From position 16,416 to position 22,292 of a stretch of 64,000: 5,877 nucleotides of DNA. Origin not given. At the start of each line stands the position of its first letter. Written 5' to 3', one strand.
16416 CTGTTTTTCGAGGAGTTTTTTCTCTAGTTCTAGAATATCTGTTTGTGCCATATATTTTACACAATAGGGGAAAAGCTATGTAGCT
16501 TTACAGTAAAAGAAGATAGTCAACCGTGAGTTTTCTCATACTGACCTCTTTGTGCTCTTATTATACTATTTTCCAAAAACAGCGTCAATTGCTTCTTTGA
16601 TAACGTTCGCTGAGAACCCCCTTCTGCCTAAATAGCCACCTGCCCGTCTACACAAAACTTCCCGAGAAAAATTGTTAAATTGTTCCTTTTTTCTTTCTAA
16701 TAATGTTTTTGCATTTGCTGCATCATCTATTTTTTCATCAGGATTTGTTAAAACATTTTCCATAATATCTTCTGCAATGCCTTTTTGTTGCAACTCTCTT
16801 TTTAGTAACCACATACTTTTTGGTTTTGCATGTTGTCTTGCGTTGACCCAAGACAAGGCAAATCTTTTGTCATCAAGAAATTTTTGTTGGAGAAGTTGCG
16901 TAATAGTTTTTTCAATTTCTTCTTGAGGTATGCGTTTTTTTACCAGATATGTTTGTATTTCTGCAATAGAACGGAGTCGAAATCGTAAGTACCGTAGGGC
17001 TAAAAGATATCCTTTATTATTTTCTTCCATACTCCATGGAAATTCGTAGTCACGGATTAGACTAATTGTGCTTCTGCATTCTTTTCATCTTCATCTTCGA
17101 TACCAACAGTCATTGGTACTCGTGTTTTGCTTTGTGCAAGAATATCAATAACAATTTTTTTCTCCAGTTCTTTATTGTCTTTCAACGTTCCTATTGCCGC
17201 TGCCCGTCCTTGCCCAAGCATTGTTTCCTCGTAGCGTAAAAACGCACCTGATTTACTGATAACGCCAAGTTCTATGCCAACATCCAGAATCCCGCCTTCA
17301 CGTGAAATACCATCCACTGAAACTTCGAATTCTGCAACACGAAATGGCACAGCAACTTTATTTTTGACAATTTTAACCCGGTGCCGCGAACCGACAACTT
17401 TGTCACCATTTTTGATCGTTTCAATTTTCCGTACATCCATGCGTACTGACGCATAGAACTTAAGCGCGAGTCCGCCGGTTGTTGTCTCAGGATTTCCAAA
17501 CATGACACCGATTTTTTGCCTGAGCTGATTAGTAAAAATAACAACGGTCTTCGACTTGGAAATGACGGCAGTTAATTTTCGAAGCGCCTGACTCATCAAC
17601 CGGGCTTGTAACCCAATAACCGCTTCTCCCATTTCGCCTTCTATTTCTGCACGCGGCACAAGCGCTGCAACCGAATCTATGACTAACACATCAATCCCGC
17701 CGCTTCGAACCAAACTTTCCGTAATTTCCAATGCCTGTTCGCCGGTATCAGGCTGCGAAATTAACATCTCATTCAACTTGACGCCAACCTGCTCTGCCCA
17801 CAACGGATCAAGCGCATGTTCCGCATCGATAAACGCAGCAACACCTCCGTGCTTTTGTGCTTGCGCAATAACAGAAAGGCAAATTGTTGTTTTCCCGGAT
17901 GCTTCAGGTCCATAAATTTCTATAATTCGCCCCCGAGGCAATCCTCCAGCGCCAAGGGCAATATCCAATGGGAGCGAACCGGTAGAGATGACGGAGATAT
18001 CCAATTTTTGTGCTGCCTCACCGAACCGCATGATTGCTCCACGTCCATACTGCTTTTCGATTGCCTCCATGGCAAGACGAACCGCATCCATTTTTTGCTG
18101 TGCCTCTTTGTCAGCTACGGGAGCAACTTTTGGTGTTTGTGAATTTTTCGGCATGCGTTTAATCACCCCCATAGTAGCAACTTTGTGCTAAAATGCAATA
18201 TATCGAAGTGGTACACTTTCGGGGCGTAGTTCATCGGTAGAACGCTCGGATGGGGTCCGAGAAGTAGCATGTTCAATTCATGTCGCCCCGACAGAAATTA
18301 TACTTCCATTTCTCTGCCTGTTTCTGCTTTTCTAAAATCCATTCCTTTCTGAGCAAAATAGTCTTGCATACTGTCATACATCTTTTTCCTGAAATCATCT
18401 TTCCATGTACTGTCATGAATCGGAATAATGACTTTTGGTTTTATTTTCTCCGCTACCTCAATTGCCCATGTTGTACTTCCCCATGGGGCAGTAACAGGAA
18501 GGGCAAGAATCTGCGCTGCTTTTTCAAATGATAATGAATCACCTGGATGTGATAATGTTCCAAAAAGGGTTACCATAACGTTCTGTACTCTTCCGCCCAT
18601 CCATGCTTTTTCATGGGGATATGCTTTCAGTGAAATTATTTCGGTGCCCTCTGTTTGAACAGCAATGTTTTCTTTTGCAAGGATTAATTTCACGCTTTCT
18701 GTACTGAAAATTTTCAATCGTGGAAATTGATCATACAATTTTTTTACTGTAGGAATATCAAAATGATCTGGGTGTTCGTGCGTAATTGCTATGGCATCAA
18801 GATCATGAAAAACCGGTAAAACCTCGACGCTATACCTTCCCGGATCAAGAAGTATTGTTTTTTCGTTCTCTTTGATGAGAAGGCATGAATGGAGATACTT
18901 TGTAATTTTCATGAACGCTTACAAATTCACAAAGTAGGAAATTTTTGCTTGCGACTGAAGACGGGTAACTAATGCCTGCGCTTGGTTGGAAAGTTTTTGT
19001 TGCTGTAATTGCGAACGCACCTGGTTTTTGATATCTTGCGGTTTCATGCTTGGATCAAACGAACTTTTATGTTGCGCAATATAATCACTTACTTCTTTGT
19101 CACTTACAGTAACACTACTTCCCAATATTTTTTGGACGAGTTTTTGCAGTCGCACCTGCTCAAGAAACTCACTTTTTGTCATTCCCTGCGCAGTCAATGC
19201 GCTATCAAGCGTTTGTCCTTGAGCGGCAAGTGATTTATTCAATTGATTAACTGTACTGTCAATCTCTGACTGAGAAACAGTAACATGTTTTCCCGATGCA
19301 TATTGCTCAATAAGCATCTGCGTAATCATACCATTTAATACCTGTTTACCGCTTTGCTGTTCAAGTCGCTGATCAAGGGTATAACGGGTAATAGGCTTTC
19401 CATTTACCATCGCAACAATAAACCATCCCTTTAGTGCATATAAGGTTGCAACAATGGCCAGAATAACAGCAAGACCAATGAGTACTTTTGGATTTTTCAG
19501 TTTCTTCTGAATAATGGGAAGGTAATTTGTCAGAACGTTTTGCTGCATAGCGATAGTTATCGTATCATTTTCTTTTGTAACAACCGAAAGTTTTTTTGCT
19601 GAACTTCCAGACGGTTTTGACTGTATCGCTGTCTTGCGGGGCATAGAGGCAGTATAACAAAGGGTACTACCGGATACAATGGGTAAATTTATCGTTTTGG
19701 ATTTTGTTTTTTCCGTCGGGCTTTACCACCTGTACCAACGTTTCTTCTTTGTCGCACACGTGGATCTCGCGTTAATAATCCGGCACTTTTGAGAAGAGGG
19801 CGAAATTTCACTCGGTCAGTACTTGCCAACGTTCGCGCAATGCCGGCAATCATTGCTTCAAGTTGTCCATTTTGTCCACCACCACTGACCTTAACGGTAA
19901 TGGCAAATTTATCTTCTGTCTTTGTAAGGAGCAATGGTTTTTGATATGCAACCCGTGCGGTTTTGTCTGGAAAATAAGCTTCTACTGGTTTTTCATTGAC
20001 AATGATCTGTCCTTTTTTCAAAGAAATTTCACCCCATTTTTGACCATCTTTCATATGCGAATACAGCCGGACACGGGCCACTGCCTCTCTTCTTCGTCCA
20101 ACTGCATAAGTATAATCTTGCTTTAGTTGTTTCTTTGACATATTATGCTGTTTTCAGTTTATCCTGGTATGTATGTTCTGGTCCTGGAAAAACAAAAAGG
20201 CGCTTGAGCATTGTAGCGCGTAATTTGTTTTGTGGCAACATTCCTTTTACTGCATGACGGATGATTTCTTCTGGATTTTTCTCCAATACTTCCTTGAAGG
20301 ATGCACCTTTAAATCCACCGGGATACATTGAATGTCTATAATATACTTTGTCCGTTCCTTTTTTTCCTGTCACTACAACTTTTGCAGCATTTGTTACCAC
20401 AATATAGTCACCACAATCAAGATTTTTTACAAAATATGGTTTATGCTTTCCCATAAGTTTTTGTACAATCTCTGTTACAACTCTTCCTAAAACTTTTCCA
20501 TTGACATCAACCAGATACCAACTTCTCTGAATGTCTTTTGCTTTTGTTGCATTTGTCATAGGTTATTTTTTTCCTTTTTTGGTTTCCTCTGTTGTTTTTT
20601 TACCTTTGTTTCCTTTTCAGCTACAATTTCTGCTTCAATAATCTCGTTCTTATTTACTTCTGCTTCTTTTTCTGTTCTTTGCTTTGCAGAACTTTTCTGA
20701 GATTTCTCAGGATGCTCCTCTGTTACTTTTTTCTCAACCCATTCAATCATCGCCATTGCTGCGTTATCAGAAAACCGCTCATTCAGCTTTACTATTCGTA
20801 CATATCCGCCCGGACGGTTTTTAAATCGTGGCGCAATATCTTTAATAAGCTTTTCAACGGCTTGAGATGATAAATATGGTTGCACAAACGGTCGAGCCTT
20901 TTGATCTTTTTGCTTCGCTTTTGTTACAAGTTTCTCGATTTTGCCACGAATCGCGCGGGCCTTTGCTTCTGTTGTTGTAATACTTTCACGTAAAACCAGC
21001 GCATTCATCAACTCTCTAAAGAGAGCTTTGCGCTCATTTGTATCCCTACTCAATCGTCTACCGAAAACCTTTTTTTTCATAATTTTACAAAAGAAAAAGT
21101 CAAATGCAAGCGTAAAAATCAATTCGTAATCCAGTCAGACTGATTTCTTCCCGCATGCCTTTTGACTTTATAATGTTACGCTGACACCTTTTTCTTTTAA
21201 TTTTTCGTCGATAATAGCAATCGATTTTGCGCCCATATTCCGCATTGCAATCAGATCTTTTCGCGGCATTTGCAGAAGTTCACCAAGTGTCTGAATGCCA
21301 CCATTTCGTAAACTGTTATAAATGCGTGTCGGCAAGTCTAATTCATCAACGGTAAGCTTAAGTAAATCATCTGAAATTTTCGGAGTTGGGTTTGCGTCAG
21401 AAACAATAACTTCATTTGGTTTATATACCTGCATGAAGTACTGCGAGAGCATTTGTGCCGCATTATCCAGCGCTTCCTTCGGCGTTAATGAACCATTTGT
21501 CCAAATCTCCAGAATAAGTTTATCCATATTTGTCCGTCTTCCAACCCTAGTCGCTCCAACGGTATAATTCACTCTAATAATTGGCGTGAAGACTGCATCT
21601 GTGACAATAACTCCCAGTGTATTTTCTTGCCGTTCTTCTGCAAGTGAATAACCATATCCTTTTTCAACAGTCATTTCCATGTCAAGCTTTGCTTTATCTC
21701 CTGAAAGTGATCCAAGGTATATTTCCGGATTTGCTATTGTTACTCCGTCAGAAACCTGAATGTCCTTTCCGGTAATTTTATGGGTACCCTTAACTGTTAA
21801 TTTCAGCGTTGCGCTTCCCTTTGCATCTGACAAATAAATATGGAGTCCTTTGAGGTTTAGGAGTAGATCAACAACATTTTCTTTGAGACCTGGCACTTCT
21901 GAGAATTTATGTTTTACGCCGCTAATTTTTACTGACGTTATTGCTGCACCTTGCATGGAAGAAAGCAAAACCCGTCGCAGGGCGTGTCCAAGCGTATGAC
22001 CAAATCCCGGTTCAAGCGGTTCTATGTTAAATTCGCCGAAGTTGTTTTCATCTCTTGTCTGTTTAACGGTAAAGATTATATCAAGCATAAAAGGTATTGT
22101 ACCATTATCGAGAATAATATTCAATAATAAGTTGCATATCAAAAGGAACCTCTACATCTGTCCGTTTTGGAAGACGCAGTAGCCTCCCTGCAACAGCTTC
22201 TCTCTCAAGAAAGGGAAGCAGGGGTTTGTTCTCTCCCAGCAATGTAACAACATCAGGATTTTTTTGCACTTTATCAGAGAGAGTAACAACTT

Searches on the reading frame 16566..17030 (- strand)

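Call 17: search_protein_families(library=pfam, proteins=[window:16566-17030:-], max_evalue=0.0001)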
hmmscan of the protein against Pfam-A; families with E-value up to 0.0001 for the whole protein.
window:16566-17030:- (154 aa): 3 families
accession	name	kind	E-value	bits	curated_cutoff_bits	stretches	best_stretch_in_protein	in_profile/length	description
PF21982.2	RecX_HTH1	-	2.1e-16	60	26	1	8-46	2-40/40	RecX, first three-helix domain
PF02631.22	RecX_HTH2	-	1.2e-13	51.5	26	1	53-94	1-42/42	RecX, second three-helix domain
PF21981.2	RecX_HTH3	-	8.2e-08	32.7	26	1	102-148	2-48/48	RecX, third three-helix domain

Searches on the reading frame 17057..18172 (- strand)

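Call 17: search_protein_families(library=pfam, proteins=[window:17057-18172:-], max_evalue=0.0001)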
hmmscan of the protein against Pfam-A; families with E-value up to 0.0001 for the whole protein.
window:17057-18172:- (371 aa): 5 families
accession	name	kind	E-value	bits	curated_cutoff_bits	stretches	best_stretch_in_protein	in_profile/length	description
PF00154.27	RecA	-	3.7e-127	423.6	27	1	30-285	2-256/262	recA bacterial DNA recombination protein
PF21096.2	RecA_C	-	5.1e-14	52.6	27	1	293-346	1-54/57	RecA C-terminal domain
PF08423.17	Rad51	-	2e-11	44.1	22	1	58-261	4-223/244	Rad51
PF06745.19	ATPase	-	1.7e-07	31.3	26.6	0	64-135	3-76/231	KaiC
PF13191.12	AAA_16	-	8.9e-05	23.5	32.6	0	73-213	16-137/167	AAA ATPase domain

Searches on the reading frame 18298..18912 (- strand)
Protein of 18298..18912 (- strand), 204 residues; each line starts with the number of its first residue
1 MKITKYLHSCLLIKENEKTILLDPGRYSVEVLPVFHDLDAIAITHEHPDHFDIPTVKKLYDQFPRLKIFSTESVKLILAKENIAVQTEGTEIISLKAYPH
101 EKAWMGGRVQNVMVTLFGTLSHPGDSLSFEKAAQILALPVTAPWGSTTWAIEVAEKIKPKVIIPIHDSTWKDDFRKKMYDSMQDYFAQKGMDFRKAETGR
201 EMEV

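Call 17: search_protein_families(library=pfam, proteins=[window:18298-18912:-], max_evalue=0.0001)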
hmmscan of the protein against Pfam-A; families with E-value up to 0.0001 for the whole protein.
window:18298-18912:- (204 aa): 2 families
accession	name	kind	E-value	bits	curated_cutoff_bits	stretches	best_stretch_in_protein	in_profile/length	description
PF13483.12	Lactamase_B_3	-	2.5e-17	63.8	24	1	2-166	1-160/160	Beta-lactamase superfamily domain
PF12706.13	Lactamase_B_2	-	3.2e-07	30.6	27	1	33-90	17-82/200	Beta-lactamase superfamily domain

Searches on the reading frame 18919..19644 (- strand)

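Call 17: search_protein_families(library=pfam, proteins=[window:18919-19644:-], max_evalue=0.0001)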
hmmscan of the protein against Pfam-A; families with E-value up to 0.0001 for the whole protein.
window:18919-19644:- (241 aa): 3 families
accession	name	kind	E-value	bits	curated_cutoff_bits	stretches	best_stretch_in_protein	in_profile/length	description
PF13624.11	SurA_N_3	-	1.3e-12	48.3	27.2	1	97-173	82-161/162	SurA-like N-terminal domain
PF09312.16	SurA_N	-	2.1e-07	31.6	30.8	1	100-172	44-116/118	SurA N-terminal domain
PF13623.11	SurA_N_2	-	6.3e-06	26.6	28.5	0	93-138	80-124/145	SurA-like N-terminal domain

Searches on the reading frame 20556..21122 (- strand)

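Call 73: search_protein_families(library=pfam, proteins=[window:20556-21122:-], max_evalue=0.001)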
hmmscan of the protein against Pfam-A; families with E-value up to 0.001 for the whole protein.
window:20556-21122:- (188 aa): 1 family
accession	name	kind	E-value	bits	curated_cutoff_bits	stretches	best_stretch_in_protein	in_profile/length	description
PF01196.24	Ribosomal_L17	-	5.4e-29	101.4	27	1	34-129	1-97/97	Ribosomal protein L17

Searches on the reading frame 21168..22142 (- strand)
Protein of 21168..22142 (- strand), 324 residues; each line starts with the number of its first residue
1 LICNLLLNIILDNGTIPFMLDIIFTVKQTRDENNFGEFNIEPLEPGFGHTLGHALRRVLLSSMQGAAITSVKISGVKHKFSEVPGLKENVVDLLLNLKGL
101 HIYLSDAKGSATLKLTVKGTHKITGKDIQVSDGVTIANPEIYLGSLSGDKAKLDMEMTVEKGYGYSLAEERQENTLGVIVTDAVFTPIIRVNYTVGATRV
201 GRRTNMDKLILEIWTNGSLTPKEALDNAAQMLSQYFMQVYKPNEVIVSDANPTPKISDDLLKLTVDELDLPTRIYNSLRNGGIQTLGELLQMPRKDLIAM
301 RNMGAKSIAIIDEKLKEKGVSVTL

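Call 73: search_protein_families(library=pfam, proteins=[window:21168-22142:-], max_evalue=0.001)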
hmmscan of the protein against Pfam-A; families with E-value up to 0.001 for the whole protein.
window:21168-22142:- (324 aa): 3 families
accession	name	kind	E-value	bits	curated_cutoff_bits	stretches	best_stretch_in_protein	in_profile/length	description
PF01000.31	RNA_pol_A_bac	-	1.4e-26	93.4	33.9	1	71-186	1-119/119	RNA polymerase Rpb3/RpoA insert domain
PF01193.29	RNA_pol_L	-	7.8e-23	80.4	24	1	41-235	1-73/74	RNA polymerase Rpb3/Rpb11 dimerisation domain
PF03118.21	RNA_pol_A_CTD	-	3e-17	62.5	23.8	1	259-317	9-67/67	Bacterial RNA polymerase, alpha chain C terminal domain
